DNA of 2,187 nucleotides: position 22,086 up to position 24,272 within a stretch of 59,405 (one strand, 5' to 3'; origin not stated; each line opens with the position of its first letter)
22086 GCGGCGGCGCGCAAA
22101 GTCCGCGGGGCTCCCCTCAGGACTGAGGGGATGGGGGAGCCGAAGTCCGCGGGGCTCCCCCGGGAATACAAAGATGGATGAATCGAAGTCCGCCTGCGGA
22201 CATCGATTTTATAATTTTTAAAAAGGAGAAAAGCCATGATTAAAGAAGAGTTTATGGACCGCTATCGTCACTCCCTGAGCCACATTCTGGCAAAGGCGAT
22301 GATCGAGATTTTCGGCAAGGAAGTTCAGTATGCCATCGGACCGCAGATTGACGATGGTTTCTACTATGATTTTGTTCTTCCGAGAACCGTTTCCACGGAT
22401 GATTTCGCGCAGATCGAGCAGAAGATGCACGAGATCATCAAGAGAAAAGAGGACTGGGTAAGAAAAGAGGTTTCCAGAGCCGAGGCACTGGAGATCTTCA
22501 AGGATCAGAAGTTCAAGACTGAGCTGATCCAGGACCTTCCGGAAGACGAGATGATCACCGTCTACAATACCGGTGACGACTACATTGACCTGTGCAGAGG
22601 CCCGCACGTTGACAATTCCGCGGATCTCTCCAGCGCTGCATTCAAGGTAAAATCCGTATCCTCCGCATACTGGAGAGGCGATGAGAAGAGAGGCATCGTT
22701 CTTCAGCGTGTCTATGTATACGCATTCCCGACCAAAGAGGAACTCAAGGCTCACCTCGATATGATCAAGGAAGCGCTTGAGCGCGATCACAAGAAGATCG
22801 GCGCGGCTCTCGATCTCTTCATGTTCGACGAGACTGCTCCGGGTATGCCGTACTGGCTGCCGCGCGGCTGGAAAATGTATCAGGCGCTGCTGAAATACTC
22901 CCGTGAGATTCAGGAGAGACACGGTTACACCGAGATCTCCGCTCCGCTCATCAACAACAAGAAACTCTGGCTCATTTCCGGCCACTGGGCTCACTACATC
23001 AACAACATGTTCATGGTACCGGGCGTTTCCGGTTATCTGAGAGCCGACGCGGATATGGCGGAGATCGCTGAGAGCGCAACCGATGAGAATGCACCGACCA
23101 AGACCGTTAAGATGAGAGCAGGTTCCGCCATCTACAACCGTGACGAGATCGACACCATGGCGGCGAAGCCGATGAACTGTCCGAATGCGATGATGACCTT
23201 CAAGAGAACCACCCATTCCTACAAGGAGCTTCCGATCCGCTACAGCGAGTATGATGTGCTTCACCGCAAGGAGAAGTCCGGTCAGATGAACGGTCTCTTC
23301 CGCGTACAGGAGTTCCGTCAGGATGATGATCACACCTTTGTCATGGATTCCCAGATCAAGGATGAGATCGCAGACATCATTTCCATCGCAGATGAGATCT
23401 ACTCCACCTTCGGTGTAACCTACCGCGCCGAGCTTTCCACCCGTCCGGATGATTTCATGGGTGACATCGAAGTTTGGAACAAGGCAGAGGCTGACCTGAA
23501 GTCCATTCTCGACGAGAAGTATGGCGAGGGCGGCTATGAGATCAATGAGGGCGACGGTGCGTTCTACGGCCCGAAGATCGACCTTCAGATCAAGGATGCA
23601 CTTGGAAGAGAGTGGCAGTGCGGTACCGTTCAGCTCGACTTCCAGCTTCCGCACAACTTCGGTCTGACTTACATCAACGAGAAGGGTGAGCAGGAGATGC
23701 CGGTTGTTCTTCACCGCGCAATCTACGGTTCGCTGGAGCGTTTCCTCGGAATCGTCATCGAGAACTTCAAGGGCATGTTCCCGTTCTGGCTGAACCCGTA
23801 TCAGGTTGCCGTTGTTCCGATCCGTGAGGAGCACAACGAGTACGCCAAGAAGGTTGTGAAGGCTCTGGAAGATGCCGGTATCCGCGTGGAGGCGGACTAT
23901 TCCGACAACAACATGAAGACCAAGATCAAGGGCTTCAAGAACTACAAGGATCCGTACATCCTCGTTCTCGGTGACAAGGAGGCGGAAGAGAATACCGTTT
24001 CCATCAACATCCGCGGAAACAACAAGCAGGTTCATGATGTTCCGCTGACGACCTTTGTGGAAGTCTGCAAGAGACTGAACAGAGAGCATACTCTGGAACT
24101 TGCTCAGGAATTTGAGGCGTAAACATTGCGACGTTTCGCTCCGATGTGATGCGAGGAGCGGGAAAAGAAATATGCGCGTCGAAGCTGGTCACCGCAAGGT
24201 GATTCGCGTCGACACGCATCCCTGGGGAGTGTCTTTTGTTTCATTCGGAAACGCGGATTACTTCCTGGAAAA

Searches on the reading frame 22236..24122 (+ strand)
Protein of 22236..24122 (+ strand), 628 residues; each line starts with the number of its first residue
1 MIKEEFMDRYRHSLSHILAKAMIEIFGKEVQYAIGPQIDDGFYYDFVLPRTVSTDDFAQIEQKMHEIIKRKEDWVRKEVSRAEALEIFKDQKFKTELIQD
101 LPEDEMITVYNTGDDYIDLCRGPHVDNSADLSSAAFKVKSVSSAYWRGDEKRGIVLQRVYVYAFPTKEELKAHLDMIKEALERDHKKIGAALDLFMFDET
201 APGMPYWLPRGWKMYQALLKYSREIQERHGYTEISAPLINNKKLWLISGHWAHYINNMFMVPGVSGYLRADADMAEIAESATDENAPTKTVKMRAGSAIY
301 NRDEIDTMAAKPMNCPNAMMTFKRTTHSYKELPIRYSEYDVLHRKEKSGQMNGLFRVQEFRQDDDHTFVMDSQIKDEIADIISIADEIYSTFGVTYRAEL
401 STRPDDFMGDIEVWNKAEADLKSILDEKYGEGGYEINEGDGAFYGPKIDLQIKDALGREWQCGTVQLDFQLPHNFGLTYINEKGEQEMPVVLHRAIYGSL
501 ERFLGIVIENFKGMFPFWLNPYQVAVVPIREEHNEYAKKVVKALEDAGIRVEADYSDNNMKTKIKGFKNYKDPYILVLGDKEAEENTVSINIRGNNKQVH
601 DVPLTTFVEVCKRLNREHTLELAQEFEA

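Call 8: search_protein_families(library=pfam, proteins=[window:22236-24122:+], max_evalue=0.01)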
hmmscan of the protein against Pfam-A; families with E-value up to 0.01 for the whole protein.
window:22236-24122:+ (628 aa): 3 families
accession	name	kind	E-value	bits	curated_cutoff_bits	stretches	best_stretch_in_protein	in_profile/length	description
PF00587.30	tRNA-synt_2b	-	3.3e-40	138.5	29.3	1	303-511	6-179/179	tRNA synthetase class II core domain (G, H, P, S and T)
PF03129.25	HGTP_anticodon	-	5.8e-20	71.7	21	1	523-613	1-93/94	Anticodon binding domain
PF07973.19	tRNA_SAD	-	4.8e-08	33.3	24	1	107-160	1-44/44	Threonyl and Alanyl tRNA synthetase second additional domain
